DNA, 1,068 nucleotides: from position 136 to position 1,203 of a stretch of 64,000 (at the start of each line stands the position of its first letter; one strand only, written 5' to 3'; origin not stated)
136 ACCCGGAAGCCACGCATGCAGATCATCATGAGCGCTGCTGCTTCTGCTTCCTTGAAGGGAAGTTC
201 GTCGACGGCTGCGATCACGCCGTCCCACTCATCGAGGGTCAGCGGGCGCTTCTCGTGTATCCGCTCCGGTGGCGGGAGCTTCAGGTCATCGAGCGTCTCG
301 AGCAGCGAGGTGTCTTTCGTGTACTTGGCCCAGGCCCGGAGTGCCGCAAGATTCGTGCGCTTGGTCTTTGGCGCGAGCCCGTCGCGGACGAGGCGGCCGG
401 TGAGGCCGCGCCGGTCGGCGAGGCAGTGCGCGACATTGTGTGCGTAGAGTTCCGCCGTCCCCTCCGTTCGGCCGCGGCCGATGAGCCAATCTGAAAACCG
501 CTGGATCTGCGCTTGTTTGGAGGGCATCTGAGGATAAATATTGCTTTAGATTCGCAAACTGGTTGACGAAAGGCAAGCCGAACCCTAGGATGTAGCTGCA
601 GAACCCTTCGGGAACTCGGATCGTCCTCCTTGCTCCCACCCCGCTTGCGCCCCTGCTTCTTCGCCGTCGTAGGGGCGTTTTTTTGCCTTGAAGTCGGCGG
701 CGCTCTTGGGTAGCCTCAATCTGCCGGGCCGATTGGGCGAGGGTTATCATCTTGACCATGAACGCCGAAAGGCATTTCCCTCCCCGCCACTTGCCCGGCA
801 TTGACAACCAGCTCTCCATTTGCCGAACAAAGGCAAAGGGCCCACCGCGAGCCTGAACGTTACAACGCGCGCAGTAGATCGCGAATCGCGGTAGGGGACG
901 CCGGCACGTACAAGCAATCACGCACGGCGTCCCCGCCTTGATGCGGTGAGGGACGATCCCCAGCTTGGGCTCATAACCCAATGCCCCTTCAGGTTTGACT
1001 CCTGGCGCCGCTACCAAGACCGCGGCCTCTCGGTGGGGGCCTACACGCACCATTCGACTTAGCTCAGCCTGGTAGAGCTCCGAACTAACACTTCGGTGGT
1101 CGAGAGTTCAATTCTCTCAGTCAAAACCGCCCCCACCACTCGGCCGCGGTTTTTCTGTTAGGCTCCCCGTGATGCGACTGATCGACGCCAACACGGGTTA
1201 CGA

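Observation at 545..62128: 39 copies of a 13-bp dyad (TTGCGA-S-TCGCAA family) spread through the element, many fused to gene starts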

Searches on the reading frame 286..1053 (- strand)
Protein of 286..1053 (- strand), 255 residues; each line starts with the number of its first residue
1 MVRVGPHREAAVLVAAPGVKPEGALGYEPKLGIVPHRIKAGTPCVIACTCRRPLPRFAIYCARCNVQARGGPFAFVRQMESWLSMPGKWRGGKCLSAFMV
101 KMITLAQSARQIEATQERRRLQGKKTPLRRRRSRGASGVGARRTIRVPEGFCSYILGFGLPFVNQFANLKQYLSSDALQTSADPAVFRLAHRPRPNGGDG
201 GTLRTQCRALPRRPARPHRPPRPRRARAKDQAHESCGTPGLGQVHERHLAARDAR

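Call 24: search_protein_families(library=pfam, proteins=[window:286-1053:-], max_evalue=0.01)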
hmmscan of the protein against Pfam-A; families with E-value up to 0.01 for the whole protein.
window:286-1053:- (255 aa): 0 families
